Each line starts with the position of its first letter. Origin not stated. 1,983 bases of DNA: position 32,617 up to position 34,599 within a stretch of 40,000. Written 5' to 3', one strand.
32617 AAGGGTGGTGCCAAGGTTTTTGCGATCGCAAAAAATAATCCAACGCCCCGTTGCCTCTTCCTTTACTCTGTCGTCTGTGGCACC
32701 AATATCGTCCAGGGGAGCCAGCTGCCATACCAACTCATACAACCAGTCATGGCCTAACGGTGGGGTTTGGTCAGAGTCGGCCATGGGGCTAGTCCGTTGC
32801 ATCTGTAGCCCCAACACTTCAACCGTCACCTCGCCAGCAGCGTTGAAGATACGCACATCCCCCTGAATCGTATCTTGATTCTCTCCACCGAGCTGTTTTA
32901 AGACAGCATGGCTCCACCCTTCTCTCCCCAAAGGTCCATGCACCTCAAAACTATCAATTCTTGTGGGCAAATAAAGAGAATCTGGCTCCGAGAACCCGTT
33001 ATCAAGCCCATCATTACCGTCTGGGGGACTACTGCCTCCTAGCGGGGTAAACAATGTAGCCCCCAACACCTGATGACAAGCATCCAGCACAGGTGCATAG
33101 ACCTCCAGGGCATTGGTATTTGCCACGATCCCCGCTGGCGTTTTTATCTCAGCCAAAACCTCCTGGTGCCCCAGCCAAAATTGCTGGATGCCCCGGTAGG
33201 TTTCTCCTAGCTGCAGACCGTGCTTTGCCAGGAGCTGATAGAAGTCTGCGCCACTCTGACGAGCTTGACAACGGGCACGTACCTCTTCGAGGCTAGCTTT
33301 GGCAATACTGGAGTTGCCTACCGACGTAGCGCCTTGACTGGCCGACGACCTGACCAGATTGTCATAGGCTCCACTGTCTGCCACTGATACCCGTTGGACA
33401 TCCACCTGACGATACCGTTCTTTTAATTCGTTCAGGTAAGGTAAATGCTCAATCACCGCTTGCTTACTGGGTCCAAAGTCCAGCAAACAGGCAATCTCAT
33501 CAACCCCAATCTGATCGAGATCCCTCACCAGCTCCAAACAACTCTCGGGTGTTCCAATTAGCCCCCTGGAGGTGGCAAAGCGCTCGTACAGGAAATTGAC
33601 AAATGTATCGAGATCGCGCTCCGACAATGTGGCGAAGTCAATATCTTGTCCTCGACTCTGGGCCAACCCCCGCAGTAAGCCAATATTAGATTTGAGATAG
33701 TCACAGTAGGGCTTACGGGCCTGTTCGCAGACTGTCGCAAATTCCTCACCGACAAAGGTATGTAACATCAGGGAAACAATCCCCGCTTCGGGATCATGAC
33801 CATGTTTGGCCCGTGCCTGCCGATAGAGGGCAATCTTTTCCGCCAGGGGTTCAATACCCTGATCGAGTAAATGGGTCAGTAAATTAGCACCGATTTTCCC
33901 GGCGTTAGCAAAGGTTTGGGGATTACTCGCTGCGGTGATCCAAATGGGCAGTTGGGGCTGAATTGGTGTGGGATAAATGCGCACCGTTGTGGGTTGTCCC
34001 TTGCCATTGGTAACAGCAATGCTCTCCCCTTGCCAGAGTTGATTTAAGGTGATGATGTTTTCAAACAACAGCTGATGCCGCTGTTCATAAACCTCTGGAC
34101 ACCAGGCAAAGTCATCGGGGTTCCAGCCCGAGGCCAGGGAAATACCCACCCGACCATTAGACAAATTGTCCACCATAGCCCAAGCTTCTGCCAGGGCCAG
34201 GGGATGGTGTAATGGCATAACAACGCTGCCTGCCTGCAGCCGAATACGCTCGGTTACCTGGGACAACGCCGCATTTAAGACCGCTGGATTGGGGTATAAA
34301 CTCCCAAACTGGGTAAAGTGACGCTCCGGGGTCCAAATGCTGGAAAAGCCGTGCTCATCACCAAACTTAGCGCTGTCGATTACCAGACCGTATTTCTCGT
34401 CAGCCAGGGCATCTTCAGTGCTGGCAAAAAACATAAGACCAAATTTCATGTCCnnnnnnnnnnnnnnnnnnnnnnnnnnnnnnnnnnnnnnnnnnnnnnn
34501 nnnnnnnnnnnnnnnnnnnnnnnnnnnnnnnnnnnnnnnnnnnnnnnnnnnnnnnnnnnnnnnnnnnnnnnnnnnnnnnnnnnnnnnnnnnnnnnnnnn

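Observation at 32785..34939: One PKS dehydratase fold split across two proteins with a luciferase-like monooxygenase wedged between the halves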

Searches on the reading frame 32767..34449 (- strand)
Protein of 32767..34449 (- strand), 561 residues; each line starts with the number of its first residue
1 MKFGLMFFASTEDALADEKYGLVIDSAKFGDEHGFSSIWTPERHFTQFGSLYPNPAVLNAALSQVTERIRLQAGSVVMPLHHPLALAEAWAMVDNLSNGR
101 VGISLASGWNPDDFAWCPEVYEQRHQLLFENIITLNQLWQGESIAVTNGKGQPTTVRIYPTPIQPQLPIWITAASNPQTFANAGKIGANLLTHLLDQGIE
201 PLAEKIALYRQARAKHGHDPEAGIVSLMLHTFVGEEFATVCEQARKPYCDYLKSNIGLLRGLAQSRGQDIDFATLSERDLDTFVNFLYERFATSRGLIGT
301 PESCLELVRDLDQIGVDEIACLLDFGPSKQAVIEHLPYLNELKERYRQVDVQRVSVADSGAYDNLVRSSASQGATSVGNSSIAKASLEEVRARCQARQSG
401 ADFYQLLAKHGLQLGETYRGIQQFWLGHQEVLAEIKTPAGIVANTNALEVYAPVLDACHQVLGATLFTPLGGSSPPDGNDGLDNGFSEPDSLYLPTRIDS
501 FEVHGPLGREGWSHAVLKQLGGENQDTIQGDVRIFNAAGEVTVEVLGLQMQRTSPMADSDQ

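Call 11: find_homologous_proteins(query=window:32767-34449:-, max_evalue=1e-20)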
Query seq(561 aa) (561 aa): 3357 proteins with E <= 1e-20 among 8000 candidates; the best 120 are listed.
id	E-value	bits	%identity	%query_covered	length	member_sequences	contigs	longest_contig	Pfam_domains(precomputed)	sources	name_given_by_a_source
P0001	3.1e-176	606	48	100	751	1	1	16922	PF00296.27,PF00550.32,PF14765.13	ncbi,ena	-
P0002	4.3e-168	579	60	75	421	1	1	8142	PF00296.27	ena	-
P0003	6.8e-168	578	50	98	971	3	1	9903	PF13489.13,PF00296.27,PF13649.13,PF14765.13,PF18558.9,PF08241.19,PF08242.19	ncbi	ncbi:MAG: MupA/Atu3671 family FMN-dependent luciferase-like monooxygenase, partial [Cyanobacteria ba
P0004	4.1e-166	572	47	98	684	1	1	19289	PF00296.27,PF00550.32,PF14765.13,PF23297.2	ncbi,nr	ncbi:MAG: hypothetical protein C6Y22_29445 [Hapalosiphonaceae cyanobacterium JJU2]|nr:MAG: hypotheti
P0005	8.1e-166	571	50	99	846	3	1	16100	PF08659.17,PF00296.27,PF14765.13,PF00106.32,PF22953.4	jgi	jgi:natural product biosynthesis luciferase-like monooxygenase protein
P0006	8.9e-163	561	48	98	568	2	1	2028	PF00296.27,PF14765.13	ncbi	ncbi:MAG: MupA/Atu3671 family FMN-dependent luciferase-like monooxygenase, partial [Cyanobacteria ba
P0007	3.6e-161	556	47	99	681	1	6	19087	PF00296.27,PF00550.32,PF14765.13,PF23297.2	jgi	jgi:phthiocerol/phenolphthiocerol synthesis type-I polyketide synthase D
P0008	1.1e-160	554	49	98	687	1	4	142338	PF00296.27,PF00550.32,PF14765.13,PF23297.2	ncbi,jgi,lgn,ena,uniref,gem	ncbi:MupA/Atu3671 family FMN-dependent luciferase-like monooxygenase [Scytonema sp. PCC 10023]|unire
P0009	4.2e-158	546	48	99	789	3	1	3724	PF08659.17,PF00296.27,PF14765.13,PF22953.4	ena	-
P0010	5.2e-157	542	58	74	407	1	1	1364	PF00296.27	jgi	jgi:natural product biosynthesis luciferase-like monooxygenase protein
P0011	2.0e-156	540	46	99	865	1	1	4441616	PF08659.17,PF00296.27,PF21394.4,PF14765.13,PF22953.4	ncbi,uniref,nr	ncbi:MupA/Atu3671 family FMN-dependent luciferase-like monooxygenase [Ktedonospora formicarum]|unire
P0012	9.4e-154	531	45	99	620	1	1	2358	PF00296.27,PF14765.13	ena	-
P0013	2.6e-153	530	58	74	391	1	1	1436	PF00296.27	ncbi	ncbi:MAG: LLM class flavin-dependent oxidoreductase, partial [Bryobacteraceae bacterium]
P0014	4.3e-152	526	52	83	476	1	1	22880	PF00296.27,PF14765.13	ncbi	-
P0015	1.1e-151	525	46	98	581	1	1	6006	PF00296.27,PF14765.13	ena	-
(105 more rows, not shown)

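Call 13: find_encoding_contigs(protein=P0008, flank=10000, max_places=2)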
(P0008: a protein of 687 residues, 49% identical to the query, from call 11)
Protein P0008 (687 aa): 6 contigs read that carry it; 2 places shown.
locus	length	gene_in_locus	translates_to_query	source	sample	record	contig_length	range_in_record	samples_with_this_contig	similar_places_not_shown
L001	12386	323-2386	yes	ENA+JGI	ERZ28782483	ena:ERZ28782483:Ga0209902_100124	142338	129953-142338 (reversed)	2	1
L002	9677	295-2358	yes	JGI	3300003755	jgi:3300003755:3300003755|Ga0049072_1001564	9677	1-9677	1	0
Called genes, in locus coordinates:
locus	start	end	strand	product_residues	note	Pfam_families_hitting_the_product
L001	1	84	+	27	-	?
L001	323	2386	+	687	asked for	PF00296:Bac_luciferase, PF14765:PS-DH, PF00550:PP-binding, PF23297:ACP_SdgA_C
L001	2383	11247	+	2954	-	PF00668:Condensation, PF18563:TubC_N, PF00501:AMP-binding, PF13193:AMP-binding_C, PF00550:PP-binding, PF00668:Condensation, PF00501:AMP-binding, PF13193:AMP-binding_C, +4 more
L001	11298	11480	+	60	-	-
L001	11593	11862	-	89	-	PF07282:Cas12f1-like_TNB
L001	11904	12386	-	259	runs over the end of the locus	PF12323:HTH_OrfB_IS605, PF01385:OrfB_IS605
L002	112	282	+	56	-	-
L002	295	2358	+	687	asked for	PF00296:Bac_luciferase, PF14765:PS-DH, PF00550:PP-binding, PF23297:ACP_SdgA_C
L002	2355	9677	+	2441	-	?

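Call 14: find_encoding_contigs(protein=P0011, flank=10000, max_places=2)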
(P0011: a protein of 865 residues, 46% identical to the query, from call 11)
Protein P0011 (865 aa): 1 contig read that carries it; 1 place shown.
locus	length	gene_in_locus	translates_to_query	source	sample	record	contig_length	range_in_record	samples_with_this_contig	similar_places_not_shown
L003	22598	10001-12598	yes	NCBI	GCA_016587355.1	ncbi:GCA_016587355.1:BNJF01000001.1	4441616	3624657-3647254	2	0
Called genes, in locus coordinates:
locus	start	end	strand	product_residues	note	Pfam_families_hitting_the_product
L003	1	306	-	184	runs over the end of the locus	-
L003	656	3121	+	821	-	PF00930:DPPIV_N (faint), PF12894:ANAPC4_WD40 (faint), PF23381:Beta-prop_IFT122_1st (faint), PF23414:Beta-prop_EML_2 (faint), PF26549:Tricorn_N, PF26550:Tricorn_2nd, PF25174:Beta-prop_THOC3 (weak), PF14684:Tricorn_C1, +2 more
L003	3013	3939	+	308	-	PF14685:PDZ_Tricorn, PF03572:Peptidase_S41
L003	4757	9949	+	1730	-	PF00501:AMP-binding, PF23024:AMP-dom_DIP2-like, PF00550:PP-binding, PF00109:ketoacyl-synt, PF02801:Ketoacyl-synt_C, PF16197:KAsynt_C_assoc, PF22336:RhiE-like_linker, PF22621:CurL-like_PKS_C, +3 more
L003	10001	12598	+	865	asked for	PF00296:Bac_luciferase, PF14765:PS-DH, PF21394:Beta-ketacyl_N, PF22953:SpnB_Rossmann, PF08659:KR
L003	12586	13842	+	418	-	PF08659:KR, PF00550:PP-binding, PF23297:ACP_SdgA_C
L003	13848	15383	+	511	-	PF00668:Condensation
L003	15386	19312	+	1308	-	PF00501:AMP-binding, PF13193:AMP-binding_C, PF00550:PP-binding, PF08545:ACP_syn_III, PF08541:ACP_syn_III_C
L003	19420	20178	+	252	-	PF00975:Thioesterase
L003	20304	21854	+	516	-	-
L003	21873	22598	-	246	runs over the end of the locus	PF13189:Cytidylate_kin2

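Call 28: find_related_loci(query=A1, collection=genome_contigs, flank=10000)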
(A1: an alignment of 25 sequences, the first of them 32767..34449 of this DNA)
Query A1 (561 aa) in genome_contigs; peptide patterns used: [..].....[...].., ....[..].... (x = any residue, [..] = any of these).
600 stretches matched a pattern (row limit reached: there are more); 585 encode a relative of the query (tblastn E <= 1e-3); the best 80 are kept; 78 distinct loci.
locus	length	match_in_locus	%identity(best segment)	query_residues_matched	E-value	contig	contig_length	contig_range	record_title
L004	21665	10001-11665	52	1-561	0e+0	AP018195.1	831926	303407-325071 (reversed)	Scytonema sp. HK-05 plasmid plasmid1 DNA, nearly complete genome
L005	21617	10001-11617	55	1-554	0e+0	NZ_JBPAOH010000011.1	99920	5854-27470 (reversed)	Tolypothrix sp. VBCCA 56010 strain VBCCA:56010 contig00011, whole genome shotgun sequence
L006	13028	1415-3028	49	1-554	2e-179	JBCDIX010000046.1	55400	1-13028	MAG: Cyanobacteria bacterium P01_H01_bin.21 k141_3141955_length_55400_cov_16.0081, whole genome shotgun sequence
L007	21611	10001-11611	49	1-554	9e-176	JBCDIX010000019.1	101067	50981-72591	MAG: Cyanobacteria bacterium P01_H01_bin.21 k141_197323_length_101067_cov_20.6999, whole genome shotgun sequence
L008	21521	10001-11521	50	1-553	6e-171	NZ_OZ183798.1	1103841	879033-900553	Burkholderia sp. LMG 32019 strain R-18634 isolate R-18634 chromosome 3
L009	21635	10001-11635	48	1-551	3e-170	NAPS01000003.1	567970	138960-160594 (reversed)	Westiellopsis prolifica IICB1 scaffold_3, whole genome shotgun sequence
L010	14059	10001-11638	46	1-553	2e-161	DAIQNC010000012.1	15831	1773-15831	MAG TPA_asm: Ktedonobacteraceae bacterium isolate CTOTU3122 NODE_415_length_15831_cov_2.636220, whole genome shotgun seq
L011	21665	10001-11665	46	1-559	9e-160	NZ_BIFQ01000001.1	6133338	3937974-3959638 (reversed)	Dictyobacter aurantiacus strain S27 sequence1, whole genome shotgun sequence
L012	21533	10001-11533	45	1-557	2e-157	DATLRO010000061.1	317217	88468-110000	MAG TPA_asm: Vicinamibacterales bacterium isolate SMAG_U13906 k141_741718, whole genome shotgun sequence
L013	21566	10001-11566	49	1-551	2e-157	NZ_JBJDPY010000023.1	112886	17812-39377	Streptomyces sp. NPDC029674 NPDC029674_46_B6.ctg-0023, whole genome shotgun sequence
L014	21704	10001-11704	43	1-559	5e-154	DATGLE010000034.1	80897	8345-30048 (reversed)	MAG TPA_asm: Ktedonobacteraceae bacterium isolate SMAG_U9878 k141_166884, whole genome shotgun sequence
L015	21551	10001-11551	47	1-539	2e-153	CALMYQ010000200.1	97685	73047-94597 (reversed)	MAG TPA_asm: uncultured Lewinella sp. isolate SRR2107183_bin.65_CONCOCT_v1.1_MAG genome assembly, contig: ERZ794926.119,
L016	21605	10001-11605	46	1-555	8e-151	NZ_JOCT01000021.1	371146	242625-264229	Streptomyces sp. NRRL S-455 contig21.1, whole genome shotgun sequence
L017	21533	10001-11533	48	1-557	2e-160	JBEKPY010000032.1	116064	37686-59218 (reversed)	MAG: Bryobacteraceae bacterium isolate SPRUCE 475 SPRUCE_475_32, whole genome shotgun sequence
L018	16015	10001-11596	43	1-555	2e-149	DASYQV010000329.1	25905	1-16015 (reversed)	MAG TPA_asm: Vicinamibacterales bacterium isolate SMAG_U4494 k141_1432733, whole genome shotgun sequence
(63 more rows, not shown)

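Call 48: search_protein_families(library=pfam, proteins=[L008:5601-10004:+, L008:10001-13324:+, L008:933-1652:+, L008:1789-2739:+, L008:2788-4209:+, L008:4228-5298:+], max_evalue=0.00001)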
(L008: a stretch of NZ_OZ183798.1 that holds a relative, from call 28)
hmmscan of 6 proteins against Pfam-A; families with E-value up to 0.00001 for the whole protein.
L008:5601-10004:+ (1467 aa): 10 families
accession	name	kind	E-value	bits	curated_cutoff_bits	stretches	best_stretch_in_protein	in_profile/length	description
PF00109.32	ketoacyl-synt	-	6e-90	301.7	20.8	1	682-913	3-252/252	Beta-ketoacyl synthase, N-terminal domain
PF00501.34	AMP-binding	-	1e-72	245.5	29.9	1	23-413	8-384/384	AMP-binding enzyme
PF02801.28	Ketoacyl-synt_C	-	2.5e-47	160.2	20.8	1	922-1038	2-118/119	Beta-ketoacyl synthase, C-terminal domain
PF21089.3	PKS_DH_N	-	2.4e-22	79.3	27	1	1337-1441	1-103/103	Polyketide synthase dehydratase domain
PF22621.2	CurL-like_PKS_C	-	1.6e-19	70.1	27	1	1105-1168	1-64/64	CurL-like, PKS C-terminal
PF16197.11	KAsynt_C_assoc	-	3.9e-19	69.5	33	1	1042-1154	2-109/111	Ketoacyl-synthetase C-terminal extension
PF00550.31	PP-binding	-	5.4e-11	43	20.8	1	601-662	5-66/67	Phosphopantetheine attachment site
PF22336.2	RhiE-like_linker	-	1.1e-10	41.7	27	1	1109-1173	2-65/67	RhiE-like, KS-MAT linker domain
PF23024.1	AMP-dom_DIP2-like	-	2.5e-08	34.3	27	1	456-566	2-104/110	Disco-interacting protein 2-like, AMP domain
PF00108.29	Thiolase_N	-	7.5e-06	26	26.4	0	809-863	57-113/260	Thiolase, N-terminal domain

L008:10001-13324:+ (1107 aa): 6 families
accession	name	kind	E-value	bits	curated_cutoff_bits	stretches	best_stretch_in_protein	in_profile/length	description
PF08659.16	KR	-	6.5e-60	202.6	22.6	1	729-902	1-180/180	KR domain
PF00296.26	Bac_luciferase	-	5.9e-52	177.4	27.9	1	1-318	1-314/314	Luciferase-like monooxygenase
PF14765.12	PS-DH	-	5.3e-28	98.1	23.7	1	355-510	2-162/166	Polyketide synthase dehydratase N-terminal domain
PF00550.31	PP-binding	-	6.8e-14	52.3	20.8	1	1006-1071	3-67/67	Phosphopantetheine attachment site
PF00106.31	adh_short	-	2.2e-11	44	26.6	1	731-888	3-166/195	short chain dehydrogenase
PF13561.12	adh_short_C2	-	2.2e-09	37.7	27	1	739-882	7-154/236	Enoyl-(Acyl carrier protein) reductase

L008:933-1652:+ (239 aa): 3 families
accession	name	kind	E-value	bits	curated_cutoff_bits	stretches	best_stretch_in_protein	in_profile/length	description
PF00975.26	Thioesterase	-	1.4e-45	156.7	26.4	1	2-223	2-223/226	Thioesterase domain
PF12697.13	Abhydrolase_6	-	2e-09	38.9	26.3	1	11-220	9-216/217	Alpha/beta hydrolase family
PF12146.15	Hydrolase_4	-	8.5e-06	25.7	27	0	44-142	58-154/239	Serine aminopeptidase, S33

L008:1789-2739:+ (316 aa): 4 families
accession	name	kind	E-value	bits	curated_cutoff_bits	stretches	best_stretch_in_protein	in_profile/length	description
PF01370.27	Epimerase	-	3.9e-49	167.7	20.9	1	8-243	1-240/240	NAD dependent epimerase/dehydratase family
PF16363.11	GDP_Man_Dehyd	-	2.2e-48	165.9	27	1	9-305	1-331/332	GDP-mannose 4,6 dehydratase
PF07993.18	NAD_binding_4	-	3.2e-08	33.5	20.1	0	69-193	88-219/258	Male sterility protein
PF01073.25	3Beta_HSD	-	1.4e-06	28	22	1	9-222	1-221/280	3-beta hydroxysteroid dehydrogenase/isomerase family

L008:2788-4209:+ (473 aa): 1 family
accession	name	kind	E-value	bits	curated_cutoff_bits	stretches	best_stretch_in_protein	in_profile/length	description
PF00202.27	Aminotran_3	-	3.8e-93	312.8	30.5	1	57-467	8-403/403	Aminotransferase class-III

L008:4228-5298:+ (356 aa): 1 family
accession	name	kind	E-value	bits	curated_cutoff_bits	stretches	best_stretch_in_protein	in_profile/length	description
PF02668.22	TauD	-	1.3e-40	140.4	27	1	61-338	24-263/267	Taurine catabolism dioxygenase TauD, TfdA family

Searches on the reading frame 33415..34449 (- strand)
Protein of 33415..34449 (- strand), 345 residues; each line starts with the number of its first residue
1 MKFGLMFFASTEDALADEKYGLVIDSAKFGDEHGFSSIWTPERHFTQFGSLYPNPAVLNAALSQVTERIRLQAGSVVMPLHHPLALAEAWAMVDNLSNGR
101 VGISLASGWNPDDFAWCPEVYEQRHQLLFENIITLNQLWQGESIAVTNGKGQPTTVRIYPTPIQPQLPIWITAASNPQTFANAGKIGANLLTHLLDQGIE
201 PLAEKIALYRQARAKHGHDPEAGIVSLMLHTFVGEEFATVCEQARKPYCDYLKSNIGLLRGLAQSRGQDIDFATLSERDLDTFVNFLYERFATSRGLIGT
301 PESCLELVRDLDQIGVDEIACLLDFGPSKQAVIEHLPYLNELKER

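Call 60: search_solved_structures(query=window:33415-34449:-, max_evalue=0.00001, show_alignments=1)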
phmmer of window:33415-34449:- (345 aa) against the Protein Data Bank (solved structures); distinct sequences matched with E-value up to 0.00001: 22.
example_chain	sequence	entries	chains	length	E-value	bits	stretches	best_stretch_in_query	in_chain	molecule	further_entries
6ket_A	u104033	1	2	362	2.8e-117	395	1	2-344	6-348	PuwE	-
8cbb_A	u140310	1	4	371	4.9e-22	81.9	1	23-336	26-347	Alkanal monooxygenase alpha chain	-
7bip_A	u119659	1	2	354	5.8e-21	78.3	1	1-240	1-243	Luciferase-like monooxygenase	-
1brl_A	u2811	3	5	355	1.5e-19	73.6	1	18-336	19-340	BACTERIAL LUCIFERASE | Alkanal monooxygenase alpha chain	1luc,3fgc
8k74_A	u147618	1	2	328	2.5e-17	66.4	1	11-191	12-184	Alkanal monooxygenase alpha chain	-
2i7g_A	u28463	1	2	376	4e-16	62.4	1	24-277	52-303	Monooxygenase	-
9fp4_A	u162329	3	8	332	3.5e-14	56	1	26-235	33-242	F420-dependent hydroxymycolic acid dehydrogenase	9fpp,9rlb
3rao_A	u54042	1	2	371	2.8e-08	36.6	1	26-329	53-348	Putative Luciferase-like Monooxygenase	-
8qq8_A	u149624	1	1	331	3.9e-08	36.1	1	27-334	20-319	5,10-methylenetetrahydromethanopterin reductase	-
8qpm_A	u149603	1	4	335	4.1e-08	36.1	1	27-334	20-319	5,10-methylenetetrahydromethanopterin reductase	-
8qpl_A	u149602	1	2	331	4.4e-08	36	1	27-334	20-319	5,10-methylenetetrahydromethanopterin reductase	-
1brl_B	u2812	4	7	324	3.2e-07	33.1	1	1-221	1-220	BACTERIAL LUCIFERASE | BETA2 LUCIFERASE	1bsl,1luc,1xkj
3fgc_B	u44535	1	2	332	3.4e-07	33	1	1-221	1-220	Alkanal monooxygenase beta chain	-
7jv3_A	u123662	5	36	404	3.9e-07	32.9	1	56-236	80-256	Alkanesulfonate monooxygenase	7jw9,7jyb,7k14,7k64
8t0u_A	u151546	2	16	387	4.3e-07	32.7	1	27-326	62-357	FMNH(2)-dependent dimethylsulfone monooxygenase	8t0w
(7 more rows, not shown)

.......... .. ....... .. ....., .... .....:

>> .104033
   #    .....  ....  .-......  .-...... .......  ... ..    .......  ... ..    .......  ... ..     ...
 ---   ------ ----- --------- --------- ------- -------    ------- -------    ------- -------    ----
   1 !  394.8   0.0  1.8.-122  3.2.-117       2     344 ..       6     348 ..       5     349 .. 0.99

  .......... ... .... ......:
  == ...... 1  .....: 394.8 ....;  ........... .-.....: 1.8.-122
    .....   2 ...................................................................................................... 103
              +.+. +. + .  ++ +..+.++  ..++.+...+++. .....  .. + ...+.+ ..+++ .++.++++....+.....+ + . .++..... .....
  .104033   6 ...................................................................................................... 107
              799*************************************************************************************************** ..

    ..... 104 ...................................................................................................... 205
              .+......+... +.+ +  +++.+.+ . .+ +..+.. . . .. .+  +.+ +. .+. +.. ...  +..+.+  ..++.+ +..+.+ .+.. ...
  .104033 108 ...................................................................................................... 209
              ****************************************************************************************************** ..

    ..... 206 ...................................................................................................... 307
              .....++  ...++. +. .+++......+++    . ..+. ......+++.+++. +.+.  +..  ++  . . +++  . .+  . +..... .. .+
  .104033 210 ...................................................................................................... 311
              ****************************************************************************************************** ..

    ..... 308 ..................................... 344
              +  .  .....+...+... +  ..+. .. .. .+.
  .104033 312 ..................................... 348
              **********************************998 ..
